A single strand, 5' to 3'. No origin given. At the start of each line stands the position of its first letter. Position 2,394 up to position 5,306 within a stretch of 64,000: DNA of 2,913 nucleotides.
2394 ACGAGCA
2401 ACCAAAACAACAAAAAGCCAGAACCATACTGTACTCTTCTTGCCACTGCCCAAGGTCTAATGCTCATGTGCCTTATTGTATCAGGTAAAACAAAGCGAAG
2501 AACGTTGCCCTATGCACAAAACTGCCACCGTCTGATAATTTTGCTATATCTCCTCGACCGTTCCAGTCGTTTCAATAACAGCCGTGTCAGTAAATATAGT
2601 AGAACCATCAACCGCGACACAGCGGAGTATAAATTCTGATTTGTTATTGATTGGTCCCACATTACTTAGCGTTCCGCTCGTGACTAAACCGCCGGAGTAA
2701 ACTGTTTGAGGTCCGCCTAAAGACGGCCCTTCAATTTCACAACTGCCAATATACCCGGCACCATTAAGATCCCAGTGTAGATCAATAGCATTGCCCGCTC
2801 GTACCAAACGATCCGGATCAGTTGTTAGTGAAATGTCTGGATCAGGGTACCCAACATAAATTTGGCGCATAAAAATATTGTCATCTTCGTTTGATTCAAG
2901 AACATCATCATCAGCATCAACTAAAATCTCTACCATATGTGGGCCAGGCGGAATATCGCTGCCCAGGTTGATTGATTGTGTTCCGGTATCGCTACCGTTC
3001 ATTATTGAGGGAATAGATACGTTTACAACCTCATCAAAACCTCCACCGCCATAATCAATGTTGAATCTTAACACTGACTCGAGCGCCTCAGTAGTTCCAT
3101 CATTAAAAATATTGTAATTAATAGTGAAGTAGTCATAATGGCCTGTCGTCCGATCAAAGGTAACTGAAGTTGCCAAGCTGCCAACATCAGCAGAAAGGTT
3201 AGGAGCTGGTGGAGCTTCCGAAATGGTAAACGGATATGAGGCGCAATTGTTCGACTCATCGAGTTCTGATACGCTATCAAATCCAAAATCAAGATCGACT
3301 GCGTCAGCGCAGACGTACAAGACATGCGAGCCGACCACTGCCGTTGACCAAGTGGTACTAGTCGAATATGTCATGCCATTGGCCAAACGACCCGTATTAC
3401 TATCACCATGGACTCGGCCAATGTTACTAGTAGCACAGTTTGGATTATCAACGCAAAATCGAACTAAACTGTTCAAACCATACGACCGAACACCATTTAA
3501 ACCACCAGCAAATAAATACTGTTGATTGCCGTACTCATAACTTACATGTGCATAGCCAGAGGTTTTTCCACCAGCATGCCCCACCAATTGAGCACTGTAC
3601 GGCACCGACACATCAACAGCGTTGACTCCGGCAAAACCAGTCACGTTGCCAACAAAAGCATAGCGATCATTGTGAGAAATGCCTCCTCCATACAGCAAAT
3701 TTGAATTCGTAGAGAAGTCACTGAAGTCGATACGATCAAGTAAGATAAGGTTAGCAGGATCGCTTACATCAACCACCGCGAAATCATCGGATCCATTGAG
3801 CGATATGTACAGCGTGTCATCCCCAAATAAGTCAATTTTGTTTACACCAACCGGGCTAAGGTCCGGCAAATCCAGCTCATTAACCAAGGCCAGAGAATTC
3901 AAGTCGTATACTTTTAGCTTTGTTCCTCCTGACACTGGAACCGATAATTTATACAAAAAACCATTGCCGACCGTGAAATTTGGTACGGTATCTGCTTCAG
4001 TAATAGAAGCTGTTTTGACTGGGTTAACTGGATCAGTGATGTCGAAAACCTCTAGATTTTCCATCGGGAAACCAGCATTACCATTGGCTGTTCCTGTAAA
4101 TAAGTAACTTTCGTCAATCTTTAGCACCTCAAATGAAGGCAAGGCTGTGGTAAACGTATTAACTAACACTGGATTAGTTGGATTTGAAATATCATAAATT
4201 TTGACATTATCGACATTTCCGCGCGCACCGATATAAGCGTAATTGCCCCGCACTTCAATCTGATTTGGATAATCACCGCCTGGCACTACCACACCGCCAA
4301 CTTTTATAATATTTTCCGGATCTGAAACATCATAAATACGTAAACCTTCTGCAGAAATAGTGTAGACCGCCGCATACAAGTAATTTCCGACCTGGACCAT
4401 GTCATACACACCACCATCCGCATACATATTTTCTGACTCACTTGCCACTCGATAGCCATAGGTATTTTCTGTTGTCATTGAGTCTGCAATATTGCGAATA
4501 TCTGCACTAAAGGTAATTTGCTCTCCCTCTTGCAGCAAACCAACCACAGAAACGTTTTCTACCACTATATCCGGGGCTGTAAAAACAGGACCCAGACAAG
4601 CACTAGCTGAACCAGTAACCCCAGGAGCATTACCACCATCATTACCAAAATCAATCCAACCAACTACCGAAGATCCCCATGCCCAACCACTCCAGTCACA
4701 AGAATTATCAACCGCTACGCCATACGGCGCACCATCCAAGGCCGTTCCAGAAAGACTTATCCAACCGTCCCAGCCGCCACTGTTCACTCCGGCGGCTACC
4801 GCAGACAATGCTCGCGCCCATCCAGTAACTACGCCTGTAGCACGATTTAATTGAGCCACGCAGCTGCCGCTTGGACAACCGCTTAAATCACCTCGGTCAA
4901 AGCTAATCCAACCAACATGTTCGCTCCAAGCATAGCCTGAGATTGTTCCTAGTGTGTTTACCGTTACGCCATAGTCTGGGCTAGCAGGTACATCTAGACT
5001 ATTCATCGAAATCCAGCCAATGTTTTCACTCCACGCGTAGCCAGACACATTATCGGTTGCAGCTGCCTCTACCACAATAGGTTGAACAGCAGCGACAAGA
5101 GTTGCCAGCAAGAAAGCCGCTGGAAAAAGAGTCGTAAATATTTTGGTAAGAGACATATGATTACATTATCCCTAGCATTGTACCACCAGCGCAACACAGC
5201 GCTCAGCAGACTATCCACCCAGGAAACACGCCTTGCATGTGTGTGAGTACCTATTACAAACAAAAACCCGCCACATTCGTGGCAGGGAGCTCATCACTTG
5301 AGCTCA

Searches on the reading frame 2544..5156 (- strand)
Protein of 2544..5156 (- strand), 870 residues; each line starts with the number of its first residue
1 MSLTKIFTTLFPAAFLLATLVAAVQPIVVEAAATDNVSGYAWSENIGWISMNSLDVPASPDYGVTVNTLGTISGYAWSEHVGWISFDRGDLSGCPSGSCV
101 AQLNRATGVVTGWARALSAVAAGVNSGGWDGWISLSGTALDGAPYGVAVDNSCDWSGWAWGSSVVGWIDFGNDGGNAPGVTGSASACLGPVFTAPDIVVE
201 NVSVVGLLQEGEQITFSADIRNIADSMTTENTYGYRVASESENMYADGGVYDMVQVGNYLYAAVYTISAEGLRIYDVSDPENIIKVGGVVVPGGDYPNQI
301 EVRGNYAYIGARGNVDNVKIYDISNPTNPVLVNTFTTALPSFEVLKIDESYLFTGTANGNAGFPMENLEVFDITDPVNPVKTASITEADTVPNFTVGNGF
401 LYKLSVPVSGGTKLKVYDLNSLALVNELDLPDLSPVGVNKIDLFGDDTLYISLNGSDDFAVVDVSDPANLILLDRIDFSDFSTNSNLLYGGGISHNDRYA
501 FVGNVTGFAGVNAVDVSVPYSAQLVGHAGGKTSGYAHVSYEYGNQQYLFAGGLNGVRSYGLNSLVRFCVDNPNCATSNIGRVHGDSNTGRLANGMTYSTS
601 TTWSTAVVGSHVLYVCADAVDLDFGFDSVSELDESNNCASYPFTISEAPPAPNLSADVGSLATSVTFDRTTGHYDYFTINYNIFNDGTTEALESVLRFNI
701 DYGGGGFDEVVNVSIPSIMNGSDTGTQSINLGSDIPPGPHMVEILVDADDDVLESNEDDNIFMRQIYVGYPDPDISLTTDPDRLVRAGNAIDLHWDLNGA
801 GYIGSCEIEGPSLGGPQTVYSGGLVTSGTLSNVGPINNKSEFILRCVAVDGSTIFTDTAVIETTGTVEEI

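Call 39: search_protein_families(library=pfam, proteins=[window:2544-5156:-], max_evalue=0.001)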
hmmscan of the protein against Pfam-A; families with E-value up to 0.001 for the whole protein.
window:2544-5156:- (870 aa): 2 families
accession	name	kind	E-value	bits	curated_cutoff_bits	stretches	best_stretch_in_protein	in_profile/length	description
PF07705.17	CARDB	-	5.3e-14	52.7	22.7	1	674-762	18-99/101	CARDB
PF08309.17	LVIVD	-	5.8e-09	35.6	20.2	1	299-337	6-42/42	LVIVD repeat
